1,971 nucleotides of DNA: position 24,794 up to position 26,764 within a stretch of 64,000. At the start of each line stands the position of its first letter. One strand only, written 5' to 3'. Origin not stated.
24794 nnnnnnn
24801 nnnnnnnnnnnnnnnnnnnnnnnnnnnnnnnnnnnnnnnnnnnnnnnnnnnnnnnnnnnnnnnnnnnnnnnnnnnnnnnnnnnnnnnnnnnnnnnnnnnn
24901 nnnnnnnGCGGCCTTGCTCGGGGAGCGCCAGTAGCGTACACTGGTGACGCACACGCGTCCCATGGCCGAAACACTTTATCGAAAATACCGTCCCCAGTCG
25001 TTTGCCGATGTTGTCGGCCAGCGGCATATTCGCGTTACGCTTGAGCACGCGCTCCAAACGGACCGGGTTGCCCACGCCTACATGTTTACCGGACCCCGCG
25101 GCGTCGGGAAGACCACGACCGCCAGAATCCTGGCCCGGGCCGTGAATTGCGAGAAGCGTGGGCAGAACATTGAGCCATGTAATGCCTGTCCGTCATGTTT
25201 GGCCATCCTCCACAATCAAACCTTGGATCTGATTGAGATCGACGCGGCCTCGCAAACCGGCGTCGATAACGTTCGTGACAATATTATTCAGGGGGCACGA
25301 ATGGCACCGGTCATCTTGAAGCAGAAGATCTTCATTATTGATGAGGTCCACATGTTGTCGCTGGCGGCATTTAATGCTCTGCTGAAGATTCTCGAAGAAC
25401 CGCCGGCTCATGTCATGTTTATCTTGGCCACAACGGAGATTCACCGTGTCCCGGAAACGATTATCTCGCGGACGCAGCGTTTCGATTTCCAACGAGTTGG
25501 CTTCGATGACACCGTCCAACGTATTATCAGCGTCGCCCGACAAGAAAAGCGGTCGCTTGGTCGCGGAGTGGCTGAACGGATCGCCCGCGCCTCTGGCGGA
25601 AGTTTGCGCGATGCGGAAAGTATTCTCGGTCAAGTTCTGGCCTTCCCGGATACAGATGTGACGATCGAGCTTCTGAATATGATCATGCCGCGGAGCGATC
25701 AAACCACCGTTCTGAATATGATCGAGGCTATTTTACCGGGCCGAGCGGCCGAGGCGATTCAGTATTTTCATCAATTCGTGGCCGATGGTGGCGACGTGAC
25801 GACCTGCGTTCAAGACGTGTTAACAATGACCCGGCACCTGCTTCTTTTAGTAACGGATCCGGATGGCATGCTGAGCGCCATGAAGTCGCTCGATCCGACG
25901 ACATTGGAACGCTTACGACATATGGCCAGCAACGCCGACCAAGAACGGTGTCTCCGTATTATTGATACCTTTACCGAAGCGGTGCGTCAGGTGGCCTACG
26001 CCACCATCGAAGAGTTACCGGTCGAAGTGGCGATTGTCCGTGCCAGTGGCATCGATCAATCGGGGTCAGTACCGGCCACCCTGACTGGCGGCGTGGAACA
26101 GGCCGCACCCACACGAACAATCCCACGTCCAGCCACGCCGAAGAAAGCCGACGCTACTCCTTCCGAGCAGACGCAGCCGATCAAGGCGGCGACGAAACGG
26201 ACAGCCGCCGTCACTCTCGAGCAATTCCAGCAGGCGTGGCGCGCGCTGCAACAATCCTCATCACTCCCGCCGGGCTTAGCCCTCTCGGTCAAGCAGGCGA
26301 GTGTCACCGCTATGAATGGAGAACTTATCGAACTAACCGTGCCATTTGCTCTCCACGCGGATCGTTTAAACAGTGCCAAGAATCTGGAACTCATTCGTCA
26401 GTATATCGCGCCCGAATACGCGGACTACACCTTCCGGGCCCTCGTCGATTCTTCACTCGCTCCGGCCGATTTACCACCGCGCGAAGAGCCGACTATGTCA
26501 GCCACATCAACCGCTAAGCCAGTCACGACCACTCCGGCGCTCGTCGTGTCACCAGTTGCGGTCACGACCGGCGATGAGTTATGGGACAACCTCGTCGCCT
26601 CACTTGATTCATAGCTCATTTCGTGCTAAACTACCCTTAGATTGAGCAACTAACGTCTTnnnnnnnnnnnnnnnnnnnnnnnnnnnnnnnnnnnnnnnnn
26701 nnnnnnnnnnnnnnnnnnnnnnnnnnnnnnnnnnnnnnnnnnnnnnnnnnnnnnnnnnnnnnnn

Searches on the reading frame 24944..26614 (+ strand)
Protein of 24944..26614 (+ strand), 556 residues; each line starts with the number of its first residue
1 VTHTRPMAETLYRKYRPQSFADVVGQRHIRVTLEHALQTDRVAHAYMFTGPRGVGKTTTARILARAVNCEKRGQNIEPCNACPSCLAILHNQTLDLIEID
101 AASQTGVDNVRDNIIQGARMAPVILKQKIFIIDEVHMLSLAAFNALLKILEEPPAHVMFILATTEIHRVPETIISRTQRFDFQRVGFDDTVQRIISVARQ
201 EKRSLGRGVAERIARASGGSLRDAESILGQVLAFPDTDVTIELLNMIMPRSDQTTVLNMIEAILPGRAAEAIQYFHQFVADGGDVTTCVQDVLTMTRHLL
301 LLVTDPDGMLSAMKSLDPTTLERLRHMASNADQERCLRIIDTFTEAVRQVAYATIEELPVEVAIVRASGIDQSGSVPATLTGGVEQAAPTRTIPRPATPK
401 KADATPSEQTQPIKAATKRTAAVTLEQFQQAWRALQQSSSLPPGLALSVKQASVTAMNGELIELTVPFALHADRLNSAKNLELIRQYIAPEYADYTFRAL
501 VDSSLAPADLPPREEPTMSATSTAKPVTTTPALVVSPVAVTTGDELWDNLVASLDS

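Call 60: search_protein_families(library=ncbifam, proteins=[window:24944-26614:+], max_evalue=1e-10)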
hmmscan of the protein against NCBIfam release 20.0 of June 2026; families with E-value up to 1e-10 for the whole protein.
window:24944-26614:+ (556 aa): 64 families (the best 25 are shown)
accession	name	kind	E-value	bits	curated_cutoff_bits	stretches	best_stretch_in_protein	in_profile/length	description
NF004046.1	PRK05563.1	equivalog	1.5e-127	426.9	400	1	9-379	3-368/567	DNA polymerase III subunit gamma/tau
NF011512.0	PRK14950.1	equivalog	2.4e-124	416.7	593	1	9-417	4-406/585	DNA polymerase III subunits gamma and tau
TIGR02397.1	dnaX_nterm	equivalog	2.2e-113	379.1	250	1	10-366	3-353/355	DNA polymerase III subunit gamma/tau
NF011526.0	PRK14965.1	equivalog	7.9e-109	365.1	670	1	10-429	5-417/578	DNA polymerase III subunits gamma and tau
NF006585.0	PRK09111.1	equivalog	2.7e-107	359.9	604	1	10-432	29-456/616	DNA polymerase III subunit gamma/tau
NF011510.0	PRK14948.1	equivalog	2.5e-105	353.6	593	1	9-420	6-413/640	DNA polymerase III subunit gamma/tau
NF004962.0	PRK06305.1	equivalog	1e-95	321.7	559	1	12-427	8-415/465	DNA polymerase III subunits gamma and tau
NF004549.0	PRK05896.1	equivalog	8e-94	315.6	578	1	8-302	3-295/642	DNA polymerase III subunits gamma and tau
NF005942.0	PRK07994.1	equivalog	4.1e-93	313.5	613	1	11-429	6-418/655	DNA polymerase III subunit gamma/tau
NF011523.0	PRK14962.1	equivalog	5.9e-90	302.3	576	1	9-294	2-285/474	DNA polymerase III subunits gamma and tau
NF005173.0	PRK06647.1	equivalog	6.7e-90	302.5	623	1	14-372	9-361/568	DNA polymerase III subunits gamma and tau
NF011531.0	PRK14971.1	equivalog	9.8e-90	302.1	685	1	13-436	9-426/614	DNA polymerase III subunit gamma/tau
NF005846.3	PRK07764.1-6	equivalog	1.4e-88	298.6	625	1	11-366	2-358/628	DNA polymerase III subunit gamma and tau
NF011524.0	PRK14963.1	equivalog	5.9e-86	289.9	601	1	10-467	3-462/647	DNA polymerase III subunits gamma and tau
NF011514.0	PRK14953.1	equivalog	4.6e-85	286.4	536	1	10-308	5-303/488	DNA polymerase III subunits gamma and tau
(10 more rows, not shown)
